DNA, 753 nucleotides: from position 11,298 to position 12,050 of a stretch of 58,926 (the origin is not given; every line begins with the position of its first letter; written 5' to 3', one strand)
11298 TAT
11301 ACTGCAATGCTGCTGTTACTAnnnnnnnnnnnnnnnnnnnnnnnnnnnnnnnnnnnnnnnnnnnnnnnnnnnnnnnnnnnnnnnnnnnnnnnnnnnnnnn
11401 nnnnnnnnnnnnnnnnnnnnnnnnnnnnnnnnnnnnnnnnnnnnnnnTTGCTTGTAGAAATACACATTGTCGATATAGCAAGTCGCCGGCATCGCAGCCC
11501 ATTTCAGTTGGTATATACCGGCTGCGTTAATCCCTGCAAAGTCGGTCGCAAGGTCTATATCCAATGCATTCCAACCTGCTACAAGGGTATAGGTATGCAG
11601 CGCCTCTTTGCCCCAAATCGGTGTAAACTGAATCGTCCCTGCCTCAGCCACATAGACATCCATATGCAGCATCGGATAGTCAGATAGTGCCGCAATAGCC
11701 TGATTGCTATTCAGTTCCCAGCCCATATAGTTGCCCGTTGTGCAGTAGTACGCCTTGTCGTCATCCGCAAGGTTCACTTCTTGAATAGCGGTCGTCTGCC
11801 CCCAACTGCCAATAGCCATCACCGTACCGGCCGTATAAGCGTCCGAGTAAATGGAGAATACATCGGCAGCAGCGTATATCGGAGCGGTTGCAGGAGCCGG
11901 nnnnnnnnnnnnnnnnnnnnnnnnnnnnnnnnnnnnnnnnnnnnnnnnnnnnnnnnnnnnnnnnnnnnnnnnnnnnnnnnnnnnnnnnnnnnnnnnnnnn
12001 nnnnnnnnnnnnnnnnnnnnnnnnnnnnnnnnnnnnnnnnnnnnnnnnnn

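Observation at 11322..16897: Three consecutive non-catalytic, multi-module T9SS cargo proteins at the distal end of the PUL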

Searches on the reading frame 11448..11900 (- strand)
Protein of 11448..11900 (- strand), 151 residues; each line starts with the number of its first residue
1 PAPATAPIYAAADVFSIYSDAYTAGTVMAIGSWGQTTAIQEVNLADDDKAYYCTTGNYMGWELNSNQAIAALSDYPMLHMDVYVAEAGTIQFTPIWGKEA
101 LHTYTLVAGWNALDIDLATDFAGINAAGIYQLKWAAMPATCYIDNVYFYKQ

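Call 43: search_solved_structures(query=A4, max_evalue=10, show_alignments=3)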
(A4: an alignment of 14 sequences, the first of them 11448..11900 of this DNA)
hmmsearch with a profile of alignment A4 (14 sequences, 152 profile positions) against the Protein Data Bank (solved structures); distinct sequences matched with E-value up to 10: 1.
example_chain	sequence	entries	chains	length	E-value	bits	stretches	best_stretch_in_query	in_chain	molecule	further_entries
6hv6_A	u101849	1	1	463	0.085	16.4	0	112-141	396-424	Toxin PAU_02230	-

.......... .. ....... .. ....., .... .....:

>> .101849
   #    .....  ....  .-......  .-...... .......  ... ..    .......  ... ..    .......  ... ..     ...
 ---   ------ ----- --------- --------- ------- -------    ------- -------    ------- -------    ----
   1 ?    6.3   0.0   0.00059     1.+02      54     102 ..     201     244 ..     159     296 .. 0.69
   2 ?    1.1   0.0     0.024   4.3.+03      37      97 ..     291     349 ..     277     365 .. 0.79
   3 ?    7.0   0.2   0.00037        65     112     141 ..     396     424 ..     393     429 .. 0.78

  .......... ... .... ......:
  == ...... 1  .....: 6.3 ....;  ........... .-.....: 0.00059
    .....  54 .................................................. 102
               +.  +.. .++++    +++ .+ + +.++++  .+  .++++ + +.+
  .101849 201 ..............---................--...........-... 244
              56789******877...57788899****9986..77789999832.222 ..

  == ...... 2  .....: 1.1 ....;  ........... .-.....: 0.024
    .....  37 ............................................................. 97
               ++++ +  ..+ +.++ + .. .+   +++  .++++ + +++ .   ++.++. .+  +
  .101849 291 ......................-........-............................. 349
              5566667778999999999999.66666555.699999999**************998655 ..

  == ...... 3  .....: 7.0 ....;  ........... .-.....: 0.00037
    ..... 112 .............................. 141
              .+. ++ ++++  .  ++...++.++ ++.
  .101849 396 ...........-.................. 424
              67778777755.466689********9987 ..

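Call 47: find_related_loci(query=A5, collection=genome_contigs, flank=8000)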
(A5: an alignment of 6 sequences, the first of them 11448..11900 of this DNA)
Query A5 (151 aa) in genome_contigs; peptide patterns used: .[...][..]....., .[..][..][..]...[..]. (x = any residue, [..] = any of these).
167 stretches matched a pattern; 105 encode a relative of the query (tblastn E <= 1e-3); the best 80 are kept; 71 distinct loci.
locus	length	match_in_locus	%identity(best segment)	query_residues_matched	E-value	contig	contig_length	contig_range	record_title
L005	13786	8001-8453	82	1-151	2e-84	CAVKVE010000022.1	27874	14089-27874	Bacteroidaceae bacterium isolate H07689-L1_cleanbin_000024 genome assembly, contig: Spades_H07689-L1_contig_941, whole g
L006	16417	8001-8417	88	13-151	4e-82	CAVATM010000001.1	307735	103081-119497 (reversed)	bacterium isolate G02614-L1_cleanbin_000012 genome assembly, contig: Spades_G02614-L1_contig_3, whole genome shotgun seq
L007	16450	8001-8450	71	1-150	3e-72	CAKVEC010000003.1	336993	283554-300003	MAG: uncultured Bacteroidales bacterium isolate REFINED_METABAT215_TOP10_CONTIGS_1500_ASSEMBLY_K77_MERGED__Hadza_MoBio_h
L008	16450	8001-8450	69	1-150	5e-71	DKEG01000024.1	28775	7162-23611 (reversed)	MAG TPA_asm: Bacteroidales bacterium UBA6828 UBA6828_contig_157, whole genome shotgun sequence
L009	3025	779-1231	68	1-151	4e-70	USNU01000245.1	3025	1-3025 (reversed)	uncultured Bacteroidales bacterium isolate UMGS1902 genome assembly, contig: NODE_11492_length_3025_cov_2.244444, whole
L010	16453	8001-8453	68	1-151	4e-69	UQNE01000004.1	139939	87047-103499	uncultured Bacteroidales bacterium isolate UMGS451 genome assembly, contig: NODE_17_length_139939_cov_30.540369, whole g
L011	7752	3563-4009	68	1-149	3e-68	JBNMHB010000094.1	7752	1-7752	MAG: Bacteroidales bacterium isolate CM_BacRF1569.133 k141_147509_length_7752_cov_23.4417, whole genome shotgun sequence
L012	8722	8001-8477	67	1-150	1e-65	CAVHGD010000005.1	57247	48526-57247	Dialister sp. CAG:486 isolate H07655-L1_cleanbin_000021 genome assembly, contig: Spades_H07655-L1_contig_234, whole geno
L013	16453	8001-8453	66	1-151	1e-63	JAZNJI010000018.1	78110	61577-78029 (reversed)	MAG: Paludibacteraceae bacterium isolate T1900044680_TS20190146.MAGScoT_cleanbin_000028 SGB_1682_k141_1775407, whole gen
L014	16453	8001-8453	66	1-151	2e-63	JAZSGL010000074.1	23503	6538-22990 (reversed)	MAG: Paludibacteraceae bacterium isolate T1900044578_TS20190044.MAGScoT_cleanbin_000059 SGB_534_k141_1763248, whole geno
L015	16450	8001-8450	67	1-150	2e-63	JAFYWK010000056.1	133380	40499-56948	MAG: Paludibacteraceae bacterium isolate RGIG7483 Water_buffalos_Colon-4__c82184, whole genome shotgun sequence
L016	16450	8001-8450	63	1-150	2e-62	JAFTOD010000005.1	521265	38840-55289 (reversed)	MAG: Paludibacteraceae bacterium isolate RGIG3996 Roe_deer_Cecum-4__c2212, whole genome shotgun sequence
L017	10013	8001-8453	65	1-151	2e-62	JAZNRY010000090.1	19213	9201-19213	MAG: Paludibacteraceae bacterium isolate T1900044812_TS20190278.MAGScoT_cleanbin_000006 SGB_2793_k141_2198846, whole gen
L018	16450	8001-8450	62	1-150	4e-62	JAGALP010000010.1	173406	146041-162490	MAG: Paludibacteraceae bacterium isolate RGIG8554 Water_deer_Cecum-3__c129, whole genome shotgun sequence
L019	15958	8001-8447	64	1-149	1e-60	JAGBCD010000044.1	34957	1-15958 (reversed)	MAG: Paludibacteraceae bacterium isolate RGIG8984 Water_deer_Rectum-2__c593517, whole genome shotgun sequence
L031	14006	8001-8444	49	6-151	1e-38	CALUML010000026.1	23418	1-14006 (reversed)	MAG: uncultured Bacteroidales bacterium isolate BRZ_KH__bin41 genome assembly, contig: BRZ_KH__NODE_3329_length_23418_co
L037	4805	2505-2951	40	4-149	2e-23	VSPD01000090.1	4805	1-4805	MAG: Muribaculaceae bacterium isolate SC1196_S49_bin.11 SC1196_S49_SC1196_S49_bin.11_contig_90, whole genome shotgun seq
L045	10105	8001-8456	35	4-150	6e-20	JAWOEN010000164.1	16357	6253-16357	MAG: Candidatus Cloacimonadales bacterium isolate BLK5-3.bin.22 k191_269665, whole genome shotgun sequence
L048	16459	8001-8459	37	2-150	7e-19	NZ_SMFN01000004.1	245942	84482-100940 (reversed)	Flavobacterium sandaracinum strain LB-D12 contig4, whole genome shotgun sequence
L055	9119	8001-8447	34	4-147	2e-17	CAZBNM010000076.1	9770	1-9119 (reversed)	MAG TPA_asm: uncultured Bacteroides sp. isolate SRP199465_co2_375 genome assembly, contig: NODE_21984_length_9770_cov_12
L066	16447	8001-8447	34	4-150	3e-16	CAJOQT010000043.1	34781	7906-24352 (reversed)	uncultured Prevotella sp. isolate Rumen_Coassembly_mag_841 genome assembly, contig: k87_8345043, whole genome shotgun se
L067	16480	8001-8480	35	4-151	2e-12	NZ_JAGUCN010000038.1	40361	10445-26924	Carboxylicivirga mesophila strain JCM 18290 scaffold_38_length=40362, whole genome shotgun sequence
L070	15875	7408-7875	33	2-149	8e-12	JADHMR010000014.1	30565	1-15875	MAG: Bacteroidia bacterium isolate BS301-5m-G47 BS301-5m-C1720, whole genome shotgun sequence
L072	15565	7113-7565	34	1-151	8e-14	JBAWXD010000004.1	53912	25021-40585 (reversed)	MAG: Paludibacter sp. isolate ELA054 MAG054_4, whole genome shotgun sequence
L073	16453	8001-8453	33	3-148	2e-11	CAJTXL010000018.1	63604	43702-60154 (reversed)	MAG TPA_asm: uncultured Muribaculaceae bacterium isolate MGBC123773 genome assembly, contig: MGBC123773.18, whole genome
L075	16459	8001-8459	31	4-150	6e-11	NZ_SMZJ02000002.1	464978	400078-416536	Seonamhaeicola sediminis strain W255 scaffold2-size464978, whole genome shotgun sequence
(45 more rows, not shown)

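Call 57: search_protein_families(library=ncbifam, proteins=[L048:6420-8717:+, L067:7431-8720:+, L072:6420-8561:+, L066:5604-10856:+, L055:5709-8639:+, L037:1614-3632:+, L045:6708-10100:+, L031:7146-8663:+, L073:6915-10286:+, L070:6796-9903:+], max_evalue=0.01)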
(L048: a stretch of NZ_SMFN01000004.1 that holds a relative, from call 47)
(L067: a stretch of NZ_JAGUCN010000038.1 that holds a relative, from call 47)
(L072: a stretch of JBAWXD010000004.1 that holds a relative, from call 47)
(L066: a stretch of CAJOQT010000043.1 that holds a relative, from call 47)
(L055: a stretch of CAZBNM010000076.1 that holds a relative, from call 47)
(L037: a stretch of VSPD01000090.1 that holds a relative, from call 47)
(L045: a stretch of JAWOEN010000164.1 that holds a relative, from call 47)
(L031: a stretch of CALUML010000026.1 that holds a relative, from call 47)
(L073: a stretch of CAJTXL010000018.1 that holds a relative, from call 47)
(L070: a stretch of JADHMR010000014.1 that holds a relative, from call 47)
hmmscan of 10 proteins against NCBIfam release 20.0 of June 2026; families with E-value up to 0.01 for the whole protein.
L048:6420-8717:+ (765 aa): 8 families
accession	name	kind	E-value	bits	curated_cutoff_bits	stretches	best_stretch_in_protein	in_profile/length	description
TIGR04183.1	Por_Secre_tail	domain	3.5e-16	59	23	1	695-765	1-72/72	T9SS type A sorting domain-containing protein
NF052644.1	T9SS_DNase_Rie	equivalog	3.1e-12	46.4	260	1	608-765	102-251/251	T9SS-dependent surface endonuclease, AS87_RS02955 family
NF038113.1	T9SSA_dep_M36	equivalog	3.2e-11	42.2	885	1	682-765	782-869/869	T9SS-dependent M36 family metallopeptidase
NF033708.1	T9SS_Cterm_ChiA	domain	7.4e-05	22.6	40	1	712-763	1-54/55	T9SS sorting signal type C domain-containing protein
NF004649.0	PRK05993.1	equivalog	0.00026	20.3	387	0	281-301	167-187/277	SDR family oxidoreductase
TIGR00413.1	rlpA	subfamily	0.00085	19.3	82.15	0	592-623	63-94/208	septal ring lytic transglycosylase RlpA family protein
NF050177.1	TapA_OM_Porphy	equivalog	0.0019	17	500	1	689-763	467-542/544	TapA/TapC family T9SS-dependent outer membrane protein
NF007934.1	PRK10650.1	equivalog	0.0052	17.3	103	0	463-489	72-98/109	multidrug/spermidine efflux SMR transporter subunit MdtI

L067:7431-8720:+ (429 aa): 4 families
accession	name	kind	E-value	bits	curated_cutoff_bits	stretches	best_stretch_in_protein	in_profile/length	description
TIGR04183.1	Por_Secre_tail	domain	9.4e-09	35.1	23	1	365-429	1-72/72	T9SS type A sorting domain-containing protein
NF052644.1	T9SS_DNase_Rie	equivalog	4.7e-08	32.7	260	1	322-428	147-250/251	T9SS-dependent surface endonuclease, AS87_RS02955 family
NF038113.1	T9SSA_dep_M36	equivalog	0.00047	18.4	885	1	352-427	782-863/869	T9SS-dependent M36 family metallopeptidase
TIGR03115.2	cas7_csf2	equivalog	0.0098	15.2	130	0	296-361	247-311/346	type IV CRISPR-associated protein Csf2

L072:6420-8561:+ (713 aa): 3 families
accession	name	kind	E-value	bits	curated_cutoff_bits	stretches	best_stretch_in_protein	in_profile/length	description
NF041611.1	exoglucan_CbhB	equivalog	7.3e-09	34.2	1950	1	93-277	663-836/997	exoglucanase CbhB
TIGR04183.1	Por_Secre_tail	domain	1.1e-08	34.9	23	1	643-712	2-71/72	T9SS type A sorting domain-containing protein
NF045522.1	MXAN_2561_fam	equivalog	0.0027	17.3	150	1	148-227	178-257/304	MXAN_2561 family MXYO-CTERM-anchored protein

L066:5604-10856:+ (1750 aa): 0 families

L055:5709-8639:+ (976 aa): 1 family
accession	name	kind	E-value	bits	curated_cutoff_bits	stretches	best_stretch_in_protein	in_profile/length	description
NF000139.2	penta_rpt_QnrD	exception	0.0012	18.8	425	0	690-729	136-177/214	QnrD family quinolone resistance pentapeptide repeat protein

L037:1614-3632:+ (672 aa): 3 families
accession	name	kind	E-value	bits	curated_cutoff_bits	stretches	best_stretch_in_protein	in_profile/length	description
NF052454.1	BtaGlycanEglC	equivalog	2.1e-08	33.5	700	1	63-269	276-457/459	endo-1,3-1,4-beta-glycanase EglC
NF041449.1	K_carrageenase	equivalog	5.6e-07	29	350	0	22-122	24-121/283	kappa-carrageenase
NF052392.1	BetGlycExoK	equivalog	0.0082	15.6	350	0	26-120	35-123/261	endo-1,3-1,4-beta-glycanase ExoK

L045:6708-10100:+ (1130 aa): 4 families
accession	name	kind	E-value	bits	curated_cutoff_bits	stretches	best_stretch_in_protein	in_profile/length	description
NF052323.1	T9SSA_dep_M6i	equivalog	2.2e-11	42.5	600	1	1050-1129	960-1039/1043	T9SS-dependent M6-like inactivated metalloprotease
TIGR04183.1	Por_Secre_tail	domain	8.3e-09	35.3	23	1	1051-1126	2-69/72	T9SS type A sorting domain-containing protein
NF012211.1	tand_rpt_95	domain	5.2e-07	29.5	90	1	861-953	3-95/98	tandem-95 repeat protein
NF038113.1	T9SSA_dep_M36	equivalog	0.00077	17.7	885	1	1049-1129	794-868/869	T9SS-dependent M36 family metallopeptidase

L031:7146-8663:+ (505 aa): 3 families
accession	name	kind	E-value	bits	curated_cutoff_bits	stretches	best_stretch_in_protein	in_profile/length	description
NF045522.1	MXAN_2561_fam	equivalog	2.1e-06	27.4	150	1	187-277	165-257/304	MXAN_2561 family MXYO-CTERM-anchored protein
TIGR03000.1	plancto_dom_1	domain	0.0007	19.5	43.1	0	236-271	24-58/75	TIGR03000 domain-containing protein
TIGR04183.1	Por_Secre_tail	domain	0.0021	18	23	0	458-499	16-61/72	T9SS type A sorting domain-containing protein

L073:6915-10286:+ (1123 aa): 1 family
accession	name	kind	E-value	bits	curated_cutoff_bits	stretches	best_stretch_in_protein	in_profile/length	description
TIGR03738.1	PRTRC_C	hypoth_equivalog_domain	0.00017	21.7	45.95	0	187-209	15-37/66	PRTRC system protein C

L070:6796-9903:+ (1035 aa): 1 family
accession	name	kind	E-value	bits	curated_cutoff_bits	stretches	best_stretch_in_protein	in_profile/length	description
TIGR04183.1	Por_Secre_tail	domain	3.5e-09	36.5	23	1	968-1035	1-72/72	T9SS type A sorting domain-containing protein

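Call 67: predict_structure(alignment_id=A4)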
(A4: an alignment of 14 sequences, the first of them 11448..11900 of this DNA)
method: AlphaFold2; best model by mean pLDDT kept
length: 151 residues; sequences in the alignment: 14
mean_pLDDT: 96.0   pTM: 0.90
mean pLDDT of the five models: 96.0, 94.7, 94.4, 94.2, 86.4
residues with pLDDT >= 90: 143; 70-90: 8; 50-70: 0; < 50: 0
segments of 3 or more residues with pLDDT < 50: none
pLDDT, mean of each block of 10 residues (from residue 1): 96 97 95 90 96 95 95 97 98 95 98 98 96 96 98 84
secondary structure, 60 per line:
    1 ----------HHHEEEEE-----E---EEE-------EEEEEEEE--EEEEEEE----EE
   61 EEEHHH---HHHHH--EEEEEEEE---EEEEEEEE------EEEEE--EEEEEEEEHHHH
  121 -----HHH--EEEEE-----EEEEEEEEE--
elements in order: E14-18 E28-30 E38-45 E48-54 E59-63 H70-74 E77-84 E88-95 E102-106 E109-116 H117-120 E131-135 E141-149

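Call 69: search_protein_families(library=pfam, proteins=[window:11448-11900:-], max_evalue=1)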
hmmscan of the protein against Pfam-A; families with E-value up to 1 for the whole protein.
window:11448-11900:- (151 aa): 0 families

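Call 70: fold_search(model_id=the predicted structure, library=pdb)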
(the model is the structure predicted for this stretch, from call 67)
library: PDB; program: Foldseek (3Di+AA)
matches with E <= 10: 1506; with E <= 0.001: 41
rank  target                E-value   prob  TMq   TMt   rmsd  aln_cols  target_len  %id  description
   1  6r3m_A                3.0e-06  1.00  0.60  0.53   5.4       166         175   13  Family 11 Carbohydrate-Binding Module from Clostridium thermocellum in complex with beta-1,3-1,4-mixed-linked tetrasac (released 2020-02-05)
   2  6r31_A                6.4e-06  1.00  0.60  0.54   5.5       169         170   14  Family 11 Carbohydrate-Binding Module from Clostridium thermocellum in complex with beta-1,3-1,4-mixed-linked tetrasac (released 2020-02-05)
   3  1v0a                  4.0e-05  1.00  0.60  0.54   5.5       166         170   11  Family 11 Carbohydrate-Binding Module of cellulosomal cellulase Lic26A-Cel5E of Clostridium thermocellum (released 2005-01-12)
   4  1wzx_A                4.4e-05  1.00  0.60  0.53   5.1       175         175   13  Crystal Structure of Family 30 Carbohydrate Binding Module. (released 2005-03-22)
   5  7t7y                  5.8e-05  1.00  0.56  0.55   4.7       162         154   14  The crystal structure of family 8 carbohydrate-binding module from Dictyostelium discoideum complexed with iodine atoms (released 2022-04-20)
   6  1wmx_A                5.8e-05  1.00  0.58  0.52   5.4       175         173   13  Crystal Structure of Family 30 Carbohydrate Binding Module (released 2004-08-03)
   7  6ve7_3                8.5e-05  1.00  0.56  0.47   5.3       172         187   12  The inner junction complex of Chlamydomonas reinhardtii doublet microtubule (released 2020-02-05)
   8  7zkq_A                1.2e-04  1.00  0.54  0.41   6.5       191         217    7  Early Pp module assembly intermediate of complex I (released 2022-11-23)
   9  8a28_A                1.3e-04  1.00  0.51  0.24   9.3       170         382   15  Structure of the astacin zymogen of LAST-MAM from Limulus polyphemus (released 2022-10-19)
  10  8tek_g                1.4e-04  1.00  0.55  0.46   7.1       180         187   12  Baseplate of Nexin-dynein regulatory complex from Tetrahymena thermophila (released 2023-09-20)
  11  4qpw_A                1.5e-04  1.00  0.54  0.57   5.1       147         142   12  BiXyn10A CBM1 with Xylohexaose Bound (released 2014-08-13)
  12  1w8z_B                1.7e-04  1.00  0.55  0.59   4.4       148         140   11  CBM29-2 mutant K85A: Probing the Mechanism of Ligand Recognition by Family 29 Carbohydrate Binding Modules (released 2005-03-22)
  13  4mgs                  1.7e-04  1.00  0.54  0.56   5.2       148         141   11  BiXyn10A CBM1 APO (released 2014-08-20)
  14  3p6b_A                1.8e-04  1.00  0.44  0.37   8.2       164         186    8  The crystal structure of CelK CBM4 from Clostridium thermocellum (released 2011-08-24)
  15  8qx6_A                1.9e-04  1.00  0.48  0.44   7.5       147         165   17  Novel laminarin-binding CBM X584 (released 2024-09-18)
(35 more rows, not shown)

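Call 71: search_solved_structures(query=L075:6369-8462:+, max_evalue=1, show_alignments=2)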
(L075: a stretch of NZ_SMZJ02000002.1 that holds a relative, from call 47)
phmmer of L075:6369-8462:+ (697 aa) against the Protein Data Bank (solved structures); distinct sequences matched with E-value up to 1: 0.

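Call 74: search_solved_structures(query=A7, max_evalue=10, show_alignments=3)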
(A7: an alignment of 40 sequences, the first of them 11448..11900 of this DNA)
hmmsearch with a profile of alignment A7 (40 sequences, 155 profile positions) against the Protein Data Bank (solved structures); distinct sequences matched with E-value up to 10: 7.
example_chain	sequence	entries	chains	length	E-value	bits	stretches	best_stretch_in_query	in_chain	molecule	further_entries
2lro_A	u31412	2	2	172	0.099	16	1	50-150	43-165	Endoglucanase H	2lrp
1v0a_A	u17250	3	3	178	0.11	15.9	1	50-150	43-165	ENDOGLUCANASE H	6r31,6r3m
3a7q_A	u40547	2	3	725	0.11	15.9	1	109-151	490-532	Reelin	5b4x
2e26_A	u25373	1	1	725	0.12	15.8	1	109-151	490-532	Reelin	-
2nq3_A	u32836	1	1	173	0.21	15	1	31-96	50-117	Itchy homolog E3 ubiquitin protein ligase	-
4c2m_3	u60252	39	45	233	0.37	14.2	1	30-91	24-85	DNA-DIRECTED RNA POLYMERASE I SUBUNIT RPA34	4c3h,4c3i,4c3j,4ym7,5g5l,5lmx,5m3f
7lyu_A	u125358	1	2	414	0.93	12.9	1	98-151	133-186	Reelin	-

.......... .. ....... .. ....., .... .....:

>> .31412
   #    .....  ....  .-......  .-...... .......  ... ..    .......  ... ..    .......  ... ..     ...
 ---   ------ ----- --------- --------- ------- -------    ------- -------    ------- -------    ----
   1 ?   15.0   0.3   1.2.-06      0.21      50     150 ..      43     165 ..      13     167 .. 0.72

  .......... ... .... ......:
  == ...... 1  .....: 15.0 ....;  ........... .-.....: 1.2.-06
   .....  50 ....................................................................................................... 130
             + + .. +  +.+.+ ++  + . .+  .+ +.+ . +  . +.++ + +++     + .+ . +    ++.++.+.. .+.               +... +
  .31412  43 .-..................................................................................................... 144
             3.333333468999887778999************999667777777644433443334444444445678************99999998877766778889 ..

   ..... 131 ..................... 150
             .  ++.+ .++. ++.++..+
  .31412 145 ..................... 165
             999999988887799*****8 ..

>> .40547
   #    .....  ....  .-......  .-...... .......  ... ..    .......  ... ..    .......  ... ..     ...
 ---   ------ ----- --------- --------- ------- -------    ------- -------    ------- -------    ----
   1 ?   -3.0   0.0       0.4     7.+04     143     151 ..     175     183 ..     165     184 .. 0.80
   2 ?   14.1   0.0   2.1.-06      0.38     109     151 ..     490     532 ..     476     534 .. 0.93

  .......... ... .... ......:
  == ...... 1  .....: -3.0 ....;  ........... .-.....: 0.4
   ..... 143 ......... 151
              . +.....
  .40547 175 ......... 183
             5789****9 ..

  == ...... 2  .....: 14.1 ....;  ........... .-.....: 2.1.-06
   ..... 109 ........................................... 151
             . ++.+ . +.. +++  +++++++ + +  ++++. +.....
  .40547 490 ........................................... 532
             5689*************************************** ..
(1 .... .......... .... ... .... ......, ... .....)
